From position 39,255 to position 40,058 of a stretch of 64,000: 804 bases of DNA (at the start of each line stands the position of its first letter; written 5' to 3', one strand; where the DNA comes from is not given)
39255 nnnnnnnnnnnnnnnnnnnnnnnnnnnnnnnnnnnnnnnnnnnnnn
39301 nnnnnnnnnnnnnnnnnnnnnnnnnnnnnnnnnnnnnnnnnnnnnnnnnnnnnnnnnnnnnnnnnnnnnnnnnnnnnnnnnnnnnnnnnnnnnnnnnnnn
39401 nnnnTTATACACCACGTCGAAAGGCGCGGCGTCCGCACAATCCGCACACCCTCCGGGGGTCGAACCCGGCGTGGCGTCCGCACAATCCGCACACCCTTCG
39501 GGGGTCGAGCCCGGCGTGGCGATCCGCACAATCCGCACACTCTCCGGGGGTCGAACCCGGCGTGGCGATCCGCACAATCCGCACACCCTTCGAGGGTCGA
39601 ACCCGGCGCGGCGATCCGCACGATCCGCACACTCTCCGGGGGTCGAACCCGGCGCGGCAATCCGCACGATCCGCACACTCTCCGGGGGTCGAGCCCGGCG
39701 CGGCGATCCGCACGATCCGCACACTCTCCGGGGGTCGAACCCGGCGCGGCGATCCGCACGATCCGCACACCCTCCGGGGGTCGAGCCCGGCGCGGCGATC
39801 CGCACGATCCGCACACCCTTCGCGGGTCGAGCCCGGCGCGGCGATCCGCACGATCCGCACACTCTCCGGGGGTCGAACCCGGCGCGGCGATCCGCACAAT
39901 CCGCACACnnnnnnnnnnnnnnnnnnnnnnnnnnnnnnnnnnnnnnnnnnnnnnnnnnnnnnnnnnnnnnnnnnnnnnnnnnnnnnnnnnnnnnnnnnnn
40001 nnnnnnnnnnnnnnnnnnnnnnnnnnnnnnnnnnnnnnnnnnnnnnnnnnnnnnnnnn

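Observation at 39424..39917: Eleven-unit 45/46-bp tandem repeat array in the gcdH upstream region, structured like a minisatellite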

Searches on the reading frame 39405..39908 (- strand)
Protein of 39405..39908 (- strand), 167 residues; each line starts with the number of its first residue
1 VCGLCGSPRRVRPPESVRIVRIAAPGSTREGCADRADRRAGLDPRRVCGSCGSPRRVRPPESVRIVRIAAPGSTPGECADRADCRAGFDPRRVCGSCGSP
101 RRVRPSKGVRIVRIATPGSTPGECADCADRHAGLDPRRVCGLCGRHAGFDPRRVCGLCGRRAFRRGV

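Call 37: find_homologous_proteins(query=window:39405-39908:-, max_evalue=0.001)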
Query window:39405-39908:- (167 aa): 3 proteins with E <= 0.001 among 8000 candidates.
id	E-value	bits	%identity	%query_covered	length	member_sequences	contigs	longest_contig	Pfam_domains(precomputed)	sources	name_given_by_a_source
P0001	1.9e-76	274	72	86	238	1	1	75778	-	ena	-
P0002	6.2e-52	194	76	73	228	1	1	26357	-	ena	-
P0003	1.8e-39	153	73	74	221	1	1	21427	-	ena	-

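Call 38: find_encoding_contigs(protein=P0001, flank=8000)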
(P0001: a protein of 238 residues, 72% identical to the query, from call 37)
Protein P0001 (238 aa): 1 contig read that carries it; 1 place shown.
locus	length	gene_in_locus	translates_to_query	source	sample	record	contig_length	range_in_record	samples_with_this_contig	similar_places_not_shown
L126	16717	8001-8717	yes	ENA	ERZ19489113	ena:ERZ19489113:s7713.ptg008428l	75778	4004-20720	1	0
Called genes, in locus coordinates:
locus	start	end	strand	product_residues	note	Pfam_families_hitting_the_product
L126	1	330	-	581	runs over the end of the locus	PF03717:PBP_dimer, PF00905:Transpeptidase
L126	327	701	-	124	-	-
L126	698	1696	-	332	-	PF01795:Methyltransf_5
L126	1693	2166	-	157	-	PF02381:MraZ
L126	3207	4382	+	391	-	PF13384:HTH_23, PF13518:HTH_28, PF13551:HTH_29, PF13565:HTH_32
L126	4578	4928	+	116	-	-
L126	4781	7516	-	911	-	-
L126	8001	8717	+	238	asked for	-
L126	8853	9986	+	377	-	PF13439:Glyco_transf_4, PF13579:Glyco_trans_4_4, PF00534:Glycos_transf_1, PF13692:Glyco_trans_1_4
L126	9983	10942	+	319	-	PF01075:Glyco_transf_9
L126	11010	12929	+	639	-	PF02824:TGS, PF07973:tRNA_SAD, PF00587:tRNA-synt_2b, PF03129:HGTP_anticodon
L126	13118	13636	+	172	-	PF05198:IF3_N, PF00707:IF3_C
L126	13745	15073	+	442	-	PF11398:DUF2813 (faint), PF13175:AAA_15 (weak), PF13555:AAA_29 (faint), PF13304:AAA_21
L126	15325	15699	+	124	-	-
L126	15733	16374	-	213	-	PF04268:SoxG, PF01571:GCV_T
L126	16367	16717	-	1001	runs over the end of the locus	PF13510:Fer2_4, PF03486:HI0933_like (faint), PF07992:Pyr_redox_2, PF12831:FAD_oxidored, PF13450:NAD_binding_8 (weak), PF17806:SO_alpha_A3, PF01571:GCV_T, PF08669:GCV_T_C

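Call 39: find_encoding_contigs(protein=P0002, flank=8000)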
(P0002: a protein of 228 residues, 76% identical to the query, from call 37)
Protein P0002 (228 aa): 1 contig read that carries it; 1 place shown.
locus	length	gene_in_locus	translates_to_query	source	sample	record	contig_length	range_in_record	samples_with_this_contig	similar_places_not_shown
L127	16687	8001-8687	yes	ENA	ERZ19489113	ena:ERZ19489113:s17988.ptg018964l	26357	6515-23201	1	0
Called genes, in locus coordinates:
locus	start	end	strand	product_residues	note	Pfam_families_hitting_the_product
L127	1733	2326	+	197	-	PF00313:CSD, PF08206:OB_RNB (faint), PF00313:CSD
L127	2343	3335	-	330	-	PF13379:NMT1_2 (weak), PF09084:NMT1, PF12974:Phosphonate-bd (weak)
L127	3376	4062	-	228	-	PF00528:BPD_transp_1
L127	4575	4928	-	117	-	PF00005:ABC_tran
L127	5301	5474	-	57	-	-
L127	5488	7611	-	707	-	-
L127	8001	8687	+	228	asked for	-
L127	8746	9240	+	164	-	PF02643:DUF192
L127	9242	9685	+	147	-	PF03061:4HBT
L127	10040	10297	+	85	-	PF04800:NDUS4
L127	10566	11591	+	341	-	PF04909:Amidohydro_2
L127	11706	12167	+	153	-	PF11578:DUF3237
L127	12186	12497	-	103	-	-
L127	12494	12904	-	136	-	PF01502:PRA-CH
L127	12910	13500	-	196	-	PF00293:NUDIX (faint)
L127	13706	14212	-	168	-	PF00575:S1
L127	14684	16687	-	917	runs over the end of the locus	PF01131:Topoisom_bac, PF01396:Zn_ribbon_Top1, PF13368:Toprim_C_rpt, PF00773:RNB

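Call 40: find_encoding_contigs(protein=P0003, flank=8000)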
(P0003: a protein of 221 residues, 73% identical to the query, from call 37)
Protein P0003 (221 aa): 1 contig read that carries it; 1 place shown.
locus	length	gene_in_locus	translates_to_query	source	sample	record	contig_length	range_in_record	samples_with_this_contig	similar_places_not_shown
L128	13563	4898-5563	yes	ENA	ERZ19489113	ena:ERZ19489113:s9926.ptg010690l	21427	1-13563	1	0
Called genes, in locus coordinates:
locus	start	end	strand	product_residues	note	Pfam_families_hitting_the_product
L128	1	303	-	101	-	?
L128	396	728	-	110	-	PF18899:DUF5655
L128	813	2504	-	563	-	PF03235:GmrSD_N, PF07510:GmrSD_C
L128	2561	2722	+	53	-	-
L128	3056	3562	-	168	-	-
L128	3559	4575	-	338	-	PF13175:AAA_15 (faint), PF13304:AAA_21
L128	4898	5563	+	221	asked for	-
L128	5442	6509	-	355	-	-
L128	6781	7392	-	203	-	PF02798:GST_N, PF13417:GST_N_3, PF13409:GST_N_2, PF13410:GST_C_2 (weak)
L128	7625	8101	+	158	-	PF01899:MNHE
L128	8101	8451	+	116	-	PF04066:MrpF_PhaF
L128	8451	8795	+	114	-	PF03334:PhaG_MnhG_YufB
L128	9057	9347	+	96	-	PF20501:MbhE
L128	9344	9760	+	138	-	PF04039:MnhB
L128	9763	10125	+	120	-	PF00420:Oxidored_q2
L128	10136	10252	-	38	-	-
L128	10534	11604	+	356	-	PF00361:Proton_antipo_M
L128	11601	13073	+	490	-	PF00662:Proton_antipo_N (weak), PF00361:Proton_antipo_M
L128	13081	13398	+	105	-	-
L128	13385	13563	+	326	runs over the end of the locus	PF00361:Proton_antipo_M (weak)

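Call 98: search_protein_families(library=pfam, proteins=[L128:3056-3562:-, L128:3559-4575:-], max_evalue=0.01)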
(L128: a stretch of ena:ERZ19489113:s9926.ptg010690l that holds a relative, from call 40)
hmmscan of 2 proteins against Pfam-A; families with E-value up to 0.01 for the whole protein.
L128:3056-3562:- (168 aa): 0 families

L128:3559-4575:- (338 aa): 5 families
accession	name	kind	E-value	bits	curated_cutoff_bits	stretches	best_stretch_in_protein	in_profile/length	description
PF13304.12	AAA_21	-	9e-21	75.6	27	2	182-276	201-303/304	AAA domain, putative AbiEii toxin, Type IV TA system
PF13175.12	AAA_15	-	7.5e-09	36.1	32.1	1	1-42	1-42/374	AAA ATPase domain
PF02463.25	SMC_N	-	3.3e-05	23.9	40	1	3-279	2-205/220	RecF/RecN/SMC N terminal domain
PF13476.12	AAA_23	-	0.0041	18.2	27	1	5-39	1-35/201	AAA domain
PF13514.12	AAA_27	-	0.0082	16.2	22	0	1-41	1-44/206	AAA domain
